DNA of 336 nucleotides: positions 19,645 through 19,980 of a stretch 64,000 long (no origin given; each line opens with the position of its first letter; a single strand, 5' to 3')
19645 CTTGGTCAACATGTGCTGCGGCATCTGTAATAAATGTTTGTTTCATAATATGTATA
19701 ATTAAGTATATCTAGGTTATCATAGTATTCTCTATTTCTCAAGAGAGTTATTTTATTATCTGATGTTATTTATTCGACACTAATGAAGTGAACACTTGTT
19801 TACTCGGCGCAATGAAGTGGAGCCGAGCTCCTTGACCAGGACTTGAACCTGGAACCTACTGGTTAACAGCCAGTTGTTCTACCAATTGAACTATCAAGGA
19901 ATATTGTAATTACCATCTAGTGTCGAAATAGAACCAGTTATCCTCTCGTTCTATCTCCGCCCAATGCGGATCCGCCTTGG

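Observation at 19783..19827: Structured ~33-nt motif next to tRNA-Asn, also present with compensatory base changes inside RNase P RNA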

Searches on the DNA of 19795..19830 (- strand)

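Call 64: build_rna_model(alignment_id=A5, structure=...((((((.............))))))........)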
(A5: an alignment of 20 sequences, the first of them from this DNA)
Model R1 built from alignment A5 (20 sequences, 36 columns); structure: as given.
model positions 36; base pairs 6; branch points 0; effective number of sequences 20; information 1.144 bits per position. Calibrated on 0.2 Mb of random sequence (short: E-values are rough).
structure used (alignment columns):
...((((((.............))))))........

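Call 65: search_with_rna_model(model_id=R1, source=window, filters=off, max_evalue=10)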
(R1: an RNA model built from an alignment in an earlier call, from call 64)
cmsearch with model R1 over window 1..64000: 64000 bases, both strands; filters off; matches with E-value up to 10: 8.
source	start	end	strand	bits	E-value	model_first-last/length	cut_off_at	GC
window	19795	19830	-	49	3.5e-10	1-36/36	no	0.56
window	60906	60941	-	46.4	1.6e-09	1-36/36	no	0.5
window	60855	60890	+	35.5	8.9e-07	1-36/36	no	0.44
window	15202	15223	-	11.3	1.2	1-36/36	no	0.32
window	40322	40354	+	8.8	4.9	1-36/36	no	0.3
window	50913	50934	+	7.9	8.4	1-36/36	no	0.32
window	41580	41620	-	7.8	9.2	1-36/36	no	0.37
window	23951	23978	-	7.8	9.3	1-36/36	no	0.39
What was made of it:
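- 19798..19827 (-): Repeat unit 1 (intact). As RNA it reads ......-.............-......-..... and begins at the first nucleotide after the tRNA discriminator base. Covariance model R1 hit 19795-19830(-), 49 bits, E = 3.5e-10 (call 65).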

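Call 66: search_with_rna_model(model_id=R1, sources=[L005, L006, L007, L008, L019, L021, L022, L023, L024, L025, L026, L027, L028, L029, L030, L033, L035], max_evalue=1)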
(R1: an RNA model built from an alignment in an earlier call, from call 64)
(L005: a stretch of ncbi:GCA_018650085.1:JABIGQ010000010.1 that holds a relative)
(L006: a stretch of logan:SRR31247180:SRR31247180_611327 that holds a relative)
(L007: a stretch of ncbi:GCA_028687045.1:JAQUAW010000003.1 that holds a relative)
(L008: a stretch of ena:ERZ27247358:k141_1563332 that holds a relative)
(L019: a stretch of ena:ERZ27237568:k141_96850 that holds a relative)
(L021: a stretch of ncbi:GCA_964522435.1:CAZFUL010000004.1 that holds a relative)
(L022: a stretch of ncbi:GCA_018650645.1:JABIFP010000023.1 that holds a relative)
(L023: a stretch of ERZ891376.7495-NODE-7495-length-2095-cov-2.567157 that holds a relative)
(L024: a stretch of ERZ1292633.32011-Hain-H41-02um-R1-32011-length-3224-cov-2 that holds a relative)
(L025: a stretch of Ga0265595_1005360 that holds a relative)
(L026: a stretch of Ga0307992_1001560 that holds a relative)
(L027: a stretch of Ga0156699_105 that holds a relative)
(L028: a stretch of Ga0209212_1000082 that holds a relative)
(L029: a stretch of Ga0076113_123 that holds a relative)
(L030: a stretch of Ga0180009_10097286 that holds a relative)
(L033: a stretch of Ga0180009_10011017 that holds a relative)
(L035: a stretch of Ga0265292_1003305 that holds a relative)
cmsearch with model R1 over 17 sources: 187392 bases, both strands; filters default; matches with E-value up to 1: 22.
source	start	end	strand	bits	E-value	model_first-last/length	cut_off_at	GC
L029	5407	5442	-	54.7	3.7e-11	1-36/36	no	0.53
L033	316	351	+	54.6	4e-11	1-36/36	no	0.61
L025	6187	6222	-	53.2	9.2e-11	1-36/36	no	0.58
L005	2601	2636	+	50.1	5.4e-10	1-36/36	no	0.56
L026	11465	11500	+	49.9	6.1e-10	1-36/36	no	0.61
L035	6542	6577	-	49.9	6.3e-10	1-36/36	no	0.53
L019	2235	2270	+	48.4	1.5e-09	1-36/36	no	0.53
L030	508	543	-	48.1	1.7e-09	1-36/36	no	0.58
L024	540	575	-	47.9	2e-09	1-36/36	no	0.56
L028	543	578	-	47.2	2.9e-09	1-36/36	no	0.47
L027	1850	1885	-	46.3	4.9e-09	1-36/36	no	0.67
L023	86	121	+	45.6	7.4e-09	1-36/36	no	0.47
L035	6491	6526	+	43.4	2.6e-08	1-36/36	no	0.67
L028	486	521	+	42.6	4.3e-08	1-36/36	no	0.58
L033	380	415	-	38.7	4.2e-07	1-36/36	no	0.36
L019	2292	2327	-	38.2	5.5e-07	1-36/36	no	0.67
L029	5341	5383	+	24.9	0.0013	1-36/36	no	0.6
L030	228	279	+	22.7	0.0046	1-36/36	no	0.38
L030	295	342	-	14.4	0.58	1-36/36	no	0.54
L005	2640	2665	+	14.2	0.64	1-36/36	no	0.5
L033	6892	6925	+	14.2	0.65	1-36/36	no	0.38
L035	6626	6663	+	13.6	0.92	1-36/36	no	0.61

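Call 89: search_with_rna_model(model_id=R1, sources=[L038, L039, L036, L037], max_evalue=1)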
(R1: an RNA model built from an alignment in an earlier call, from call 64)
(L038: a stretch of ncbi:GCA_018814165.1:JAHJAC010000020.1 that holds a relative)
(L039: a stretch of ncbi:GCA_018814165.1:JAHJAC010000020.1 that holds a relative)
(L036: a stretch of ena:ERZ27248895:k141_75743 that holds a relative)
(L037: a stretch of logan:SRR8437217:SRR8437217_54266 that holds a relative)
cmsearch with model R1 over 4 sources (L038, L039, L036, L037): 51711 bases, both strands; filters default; matches with E-value up to 1: 2.
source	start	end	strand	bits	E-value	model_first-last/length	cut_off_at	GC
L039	12520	12555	+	46.4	1.3e-09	1-36/36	no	0.5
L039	12571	12606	-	35.5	7.2e-07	1-36/36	no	0.44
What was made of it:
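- On REP/REPIN (RAYT-associated): Two loci in 83 kb of this contig (calls 65, 89).
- There are only two loci in 83 kb of this contig (calls 65, 89).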
